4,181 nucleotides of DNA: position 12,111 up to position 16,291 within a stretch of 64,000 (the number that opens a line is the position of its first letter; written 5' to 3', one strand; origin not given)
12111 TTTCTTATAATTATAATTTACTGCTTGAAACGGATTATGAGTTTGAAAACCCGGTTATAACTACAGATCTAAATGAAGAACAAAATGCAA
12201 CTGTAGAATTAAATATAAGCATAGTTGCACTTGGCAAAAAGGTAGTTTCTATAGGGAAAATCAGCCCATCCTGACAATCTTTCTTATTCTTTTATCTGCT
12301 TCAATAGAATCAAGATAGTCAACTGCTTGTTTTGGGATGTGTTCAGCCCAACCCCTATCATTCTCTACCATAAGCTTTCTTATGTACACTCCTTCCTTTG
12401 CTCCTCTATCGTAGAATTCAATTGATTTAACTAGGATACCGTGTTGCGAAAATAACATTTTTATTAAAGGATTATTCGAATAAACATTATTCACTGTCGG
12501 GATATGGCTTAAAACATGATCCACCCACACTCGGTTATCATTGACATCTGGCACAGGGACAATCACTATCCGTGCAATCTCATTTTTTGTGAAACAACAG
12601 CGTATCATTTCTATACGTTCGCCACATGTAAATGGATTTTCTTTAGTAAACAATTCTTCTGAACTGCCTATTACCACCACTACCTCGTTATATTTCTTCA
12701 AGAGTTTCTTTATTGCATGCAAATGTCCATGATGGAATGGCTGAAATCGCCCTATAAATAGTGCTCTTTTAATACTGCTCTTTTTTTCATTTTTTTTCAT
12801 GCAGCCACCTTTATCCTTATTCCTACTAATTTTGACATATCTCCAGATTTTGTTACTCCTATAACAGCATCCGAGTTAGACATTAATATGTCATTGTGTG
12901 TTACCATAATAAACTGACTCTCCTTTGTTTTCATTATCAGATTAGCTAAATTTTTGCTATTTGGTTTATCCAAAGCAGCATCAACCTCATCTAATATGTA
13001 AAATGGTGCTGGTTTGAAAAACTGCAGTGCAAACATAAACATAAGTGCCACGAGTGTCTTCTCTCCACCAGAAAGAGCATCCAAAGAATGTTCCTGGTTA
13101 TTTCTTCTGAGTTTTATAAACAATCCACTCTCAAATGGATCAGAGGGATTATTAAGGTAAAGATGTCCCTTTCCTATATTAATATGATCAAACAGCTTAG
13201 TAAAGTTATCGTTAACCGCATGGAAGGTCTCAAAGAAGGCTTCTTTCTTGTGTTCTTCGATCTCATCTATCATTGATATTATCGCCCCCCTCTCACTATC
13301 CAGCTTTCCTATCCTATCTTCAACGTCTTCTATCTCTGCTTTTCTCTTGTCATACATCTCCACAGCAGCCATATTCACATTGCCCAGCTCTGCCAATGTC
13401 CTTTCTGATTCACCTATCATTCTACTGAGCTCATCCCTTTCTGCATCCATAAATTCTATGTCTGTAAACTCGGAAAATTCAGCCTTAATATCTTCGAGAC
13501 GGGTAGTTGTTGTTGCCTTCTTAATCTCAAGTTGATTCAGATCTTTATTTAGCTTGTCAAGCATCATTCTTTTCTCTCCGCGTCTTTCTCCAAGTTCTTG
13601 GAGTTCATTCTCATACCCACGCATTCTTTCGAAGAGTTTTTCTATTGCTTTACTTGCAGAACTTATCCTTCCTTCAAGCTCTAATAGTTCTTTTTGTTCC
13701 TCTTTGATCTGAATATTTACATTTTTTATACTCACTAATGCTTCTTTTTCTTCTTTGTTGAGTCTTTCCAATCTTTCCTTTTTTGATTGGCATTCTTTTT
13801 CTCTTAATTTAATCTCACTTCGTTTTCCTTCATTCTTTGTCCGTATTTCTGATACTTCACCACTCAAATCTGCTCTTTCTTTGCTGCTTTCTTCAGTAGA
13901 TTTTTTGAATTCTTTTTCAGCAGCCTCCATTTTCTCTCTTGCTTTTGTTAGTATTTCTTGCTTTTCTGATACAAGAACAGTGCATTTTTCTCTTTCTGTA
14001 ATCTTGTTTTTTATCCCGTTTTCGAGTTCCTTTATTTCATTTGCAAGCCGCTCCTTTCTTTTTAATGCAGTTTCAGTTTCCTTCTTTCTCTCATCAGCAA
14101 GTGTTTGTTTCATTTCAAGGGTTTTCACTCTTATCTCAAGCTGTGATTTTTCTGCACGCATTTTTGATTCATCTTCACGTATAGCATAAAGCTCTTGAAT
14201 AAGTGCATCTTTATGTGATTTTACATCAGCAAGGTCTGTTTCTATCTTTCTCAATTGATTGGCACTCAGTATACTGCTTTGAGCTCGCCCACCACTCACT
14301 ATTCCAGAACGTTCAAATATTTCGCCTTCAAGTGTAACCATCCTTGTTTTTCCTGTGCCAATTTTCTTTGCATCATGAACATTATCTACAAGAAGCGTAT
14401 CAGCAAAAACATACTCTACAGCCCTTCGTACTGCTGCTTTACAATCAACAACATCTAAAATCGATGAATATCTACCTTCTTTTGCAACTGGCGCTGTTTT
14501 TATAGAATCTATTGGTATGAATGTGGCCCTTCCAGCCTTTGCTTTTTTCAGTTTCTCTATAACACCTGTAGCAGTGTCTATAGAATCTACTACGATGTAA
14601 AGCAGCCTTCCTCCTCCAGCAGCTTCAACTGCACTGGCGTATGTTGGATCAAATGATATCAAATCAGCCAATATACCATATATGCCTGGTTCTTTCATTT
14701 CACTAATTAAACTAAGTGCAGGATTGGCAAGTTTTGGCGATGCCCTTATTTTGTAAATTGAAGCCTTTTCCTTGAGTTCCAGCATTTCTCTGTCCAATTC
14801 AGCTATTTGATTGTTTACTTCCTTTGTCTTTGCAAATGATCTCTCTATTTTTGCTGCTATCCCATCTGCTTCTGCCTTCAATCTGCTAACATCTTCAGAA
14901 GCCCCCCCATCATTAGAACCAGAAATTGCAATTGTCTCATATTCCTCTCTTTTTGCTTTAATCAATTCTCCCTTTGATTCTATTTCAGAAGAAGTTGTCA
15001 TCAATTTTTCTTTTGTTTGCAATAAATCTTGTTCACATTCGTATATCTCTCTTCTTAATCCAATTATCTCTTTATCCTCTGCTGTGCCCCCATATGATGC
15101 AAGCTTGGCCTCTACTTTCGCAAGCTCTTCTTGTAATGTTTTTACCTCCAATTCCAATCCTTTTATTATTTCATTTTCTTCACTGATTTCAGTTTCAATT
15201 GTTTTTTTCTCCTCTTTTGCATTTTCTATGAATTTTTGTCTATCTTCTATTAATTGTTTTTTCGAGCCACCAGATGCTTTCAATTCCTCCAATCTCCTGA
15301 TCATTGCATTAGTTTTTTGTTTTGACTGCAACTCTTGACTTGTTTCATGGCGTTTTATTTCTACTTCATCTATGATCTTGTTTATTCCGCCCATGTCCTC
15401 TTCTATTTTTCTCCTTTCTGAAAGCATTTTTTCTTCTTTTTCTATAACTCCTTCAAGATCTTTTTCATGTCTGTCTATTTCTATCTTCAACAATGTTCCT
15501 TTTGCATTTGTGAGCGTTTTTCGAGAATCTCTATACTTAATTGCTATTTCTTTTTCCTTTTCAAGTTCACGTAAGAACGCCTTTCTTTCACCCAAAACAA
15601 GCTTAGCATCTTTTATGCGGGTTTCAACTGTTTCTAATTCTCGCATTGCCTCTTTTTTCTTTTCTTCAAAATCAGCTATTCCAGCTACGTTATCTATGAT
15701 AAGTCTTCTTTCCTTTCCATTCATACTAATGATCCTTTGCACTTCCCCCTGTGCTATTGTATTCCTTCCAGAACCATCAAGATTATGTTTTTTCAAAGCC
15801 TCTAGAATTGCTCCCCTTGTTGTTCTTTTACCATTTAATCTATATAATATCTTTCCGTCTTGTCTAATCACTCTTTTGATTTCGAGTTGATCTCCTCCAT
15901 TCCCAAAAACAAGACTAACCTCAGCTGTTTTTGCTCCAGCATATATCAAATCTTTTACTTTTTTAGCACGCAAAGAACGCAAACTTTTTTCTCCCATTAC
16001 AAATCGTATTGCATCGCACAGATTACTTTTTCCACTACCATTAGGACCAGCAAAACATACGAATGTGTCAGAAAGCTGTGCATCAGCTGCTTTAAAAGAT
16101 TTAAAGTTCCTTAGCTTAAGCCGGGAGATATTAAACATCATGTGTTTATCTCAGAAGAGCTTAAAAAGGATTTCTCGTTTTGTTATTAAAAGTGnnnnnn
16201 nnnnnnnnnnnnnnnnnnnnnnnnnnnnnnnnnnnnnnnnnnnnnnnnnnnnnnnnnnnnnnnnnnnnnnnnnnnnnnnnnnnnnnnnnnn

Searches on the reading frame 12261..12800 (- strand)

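Call 9: search_protein_families(library=pfam, proteins=[window:12261-12800:-], max_evalue=0.001)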
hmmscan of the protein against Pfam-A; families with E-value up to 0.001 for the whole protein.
window:12261-12800:- (179 aa): 1 family
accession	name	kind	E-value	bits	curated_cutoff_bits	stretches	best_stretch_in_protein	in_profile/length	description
PF01467.32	CTP_transf_like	-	5e-15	56.3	21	1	14-74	1-62/133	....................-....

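Call 58: search_protein_families(library=ncbifam, proteins=[window:12261-12800:-], max_evalue=0.001)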
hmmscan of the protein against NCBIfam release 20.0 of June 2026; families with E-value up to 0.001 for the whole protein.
window:12261-12800:- (179 aa): 19 families
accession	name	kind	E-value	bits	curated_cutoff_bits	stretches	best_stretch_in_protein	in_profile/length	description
NF002243.0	PRK01153.1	subfamily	1.7e-57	193.8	127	1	11-176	1-167/175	nicotinamide-nucleotide adenylyltransferase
TIGR01527.1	arch_NMN_Atrans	equivalog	5.9e-52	175.6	181.2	1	12-176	1-166/167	nicotinamide-nucleotide adenylyltransferase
NF003786.0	PRK05379.1-2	equivalog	4.5e-23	82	397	1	9-104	13-109/354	bifunctional nicotinamide-nucleotide adenylyltransferase/Nudix hydroxylase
NF010365.0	PRK13793.1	equivalog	1.8e-17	63.6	198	1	14-113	8-107/196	nicotinate-nicotinamide nucleotide adenylyltransferase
NF003791.0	PRK05379.2-3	equivalog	1.9e-17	63.5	409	1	11-97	6-93/340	bifunctional nicotinamide-nucleotide adenylyltransferase/Nudix hydroxylase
NF003789.0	PRK05379.2-1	equivalog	2.9e-17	62.6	355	1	9-100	6-99/312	bifunctional nicotinamide mononucleotide adenylyltransferase/ADP-ribose pyrophosphatase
NF003788.0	PRK05379.1-5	equivalog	1.7e-15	57.2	354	1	14-99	9-94/351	bifunctional nicotinamide-nucleotide adenylyltransferase/Nudix hydroxylase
NF003787.0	PRK05379.1-4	equivalog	1.3e-14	53.9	449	1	11-96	10-96/346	bifunctional nicotinamide-nucleotide adenylyltransferase/Nudix hydroxylase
TIGR00125.1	cyt_tran_rel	domain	1.4e-12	47.6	27.7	1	12-69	1-59/65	adenylyltransferase/cytidyltransferase family protein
NF003785.0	PRK05379.1-1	equivalog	5.4e-12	45.6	418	1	13-95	5-90/347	bifunctional nicotinamide-nucleotide adenylyltransferase/Nudix hydroxylase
NF003790.0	PRK05379.2-2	equivalog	7.9e-11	41.6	403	1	13-96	22-108/354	bifunctional nicotinamide mononucleotide adenylyltransferase/ADP-ribose pyrophosphatase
TIGR01510.1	coaD_prev_kdtB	equivalog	3.8e-08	33.5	103.3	1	13-80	2-64/155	pantetheine-phosphate adenylyltransferase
TIGR01526.1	nadR_NMN_Atrans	equivalog_domain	3.8e-07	29.6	341.15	1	14-79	5-70/325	nicotinamide-nucleotide adenylyltransferase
TIGR00482.1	TIGR00482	equivalog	0.0001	22.4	112.45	1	14-78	1-67/194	nicotinate (nicotinamide) nucleotide adenylyltransferase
NF000840.1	PRK00071.1-3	equivalog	0.00021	20.8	150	1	8-75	4-73/201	nicotinate-nucleotide adenylyltransferase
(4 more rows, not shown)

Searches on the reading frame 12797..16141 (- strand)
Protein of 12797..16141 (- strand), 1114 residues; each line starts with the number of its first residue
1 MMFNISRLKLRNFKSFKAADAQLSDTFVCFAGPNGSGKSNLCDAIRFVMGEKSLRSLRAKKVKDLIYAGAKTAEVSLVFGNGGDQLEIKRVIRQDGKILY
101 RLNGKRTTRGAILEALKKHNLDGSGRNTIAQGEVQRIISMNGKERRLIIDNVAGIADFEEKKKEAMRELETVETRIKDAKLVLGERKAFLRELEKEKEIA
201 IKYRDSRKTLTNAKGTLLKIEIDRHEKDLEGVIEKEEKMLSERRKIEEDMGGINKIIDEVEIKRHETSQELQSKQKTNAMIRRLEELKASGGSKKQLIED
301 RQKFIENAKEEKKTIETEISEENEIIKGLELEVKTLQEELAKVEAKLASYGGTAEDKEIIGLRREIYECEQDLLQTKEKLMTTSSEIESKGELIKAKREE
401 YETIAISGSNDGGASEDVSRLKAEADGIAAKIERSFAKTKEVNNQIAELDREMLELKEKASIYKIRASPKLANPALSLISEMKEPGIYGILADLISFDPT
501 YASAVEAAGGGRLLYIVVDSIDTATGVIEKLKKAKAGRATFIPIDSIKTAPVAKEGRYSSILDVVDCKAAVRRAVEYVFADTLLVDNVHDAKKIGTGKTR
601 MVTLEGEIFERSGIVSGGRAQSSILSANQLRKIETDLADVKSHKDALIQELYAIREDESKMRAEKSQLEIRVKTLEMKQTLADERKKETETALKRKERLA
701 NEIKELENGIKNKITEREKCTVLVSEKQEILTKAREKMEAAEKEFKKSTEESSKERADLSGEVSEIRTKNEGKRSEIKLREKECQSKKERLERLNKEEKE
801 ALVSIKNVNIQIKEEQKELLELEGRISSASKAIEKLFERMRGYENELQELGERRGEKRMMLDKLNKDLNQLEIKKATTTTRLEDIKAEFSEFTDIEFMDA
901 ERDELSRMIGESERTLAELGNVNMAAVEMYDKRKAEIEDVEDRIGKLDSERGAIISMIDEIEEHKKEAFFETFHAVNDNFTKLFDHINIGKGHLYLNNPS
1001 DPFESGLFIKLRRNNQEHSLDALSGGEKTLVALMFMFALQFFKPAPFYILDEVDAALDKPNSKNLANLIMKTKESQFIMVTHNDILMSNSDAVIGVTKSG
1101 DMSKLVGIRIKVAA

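Call 12: search_protein_families(library=pfam, proteins=[window:12797-16141:-], max_evalue=0.001)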
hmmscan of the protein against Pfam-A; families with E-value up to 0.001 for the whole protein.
window:12797-16141:- (1114 aa): 6 families
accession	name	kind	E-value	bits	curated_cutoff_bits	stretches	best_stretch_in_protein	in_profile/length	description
PF02463.25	SMC_N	-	8.6e-43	146.7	40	1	5-1099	2-214/220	RecF/RecN/SMC N terminal domain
PF06470.18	SMC_hinge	-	5.6e-31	107.8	22.5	1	485-594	2-115/116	SMC proteins Flexible Hinge Domain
PF13476.12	AAA_23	-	2.5e-13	51.6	27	1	7-210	1-189/201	AAA domain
PF13175.12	AAA_15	-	3.8e-11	43.7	32.1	1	5-337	3-279/374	AAA ATPase domain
PF13304.12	AAA_21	-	1.4e-09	38.9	27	2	968-1088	220-304/304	AAA domain, putative AbiEii toxin, Type IV TA system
PF13555.12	AAA_29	-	5.1e-06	26.6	27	1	6-49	2-46/61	P-loop containing region of AAA domain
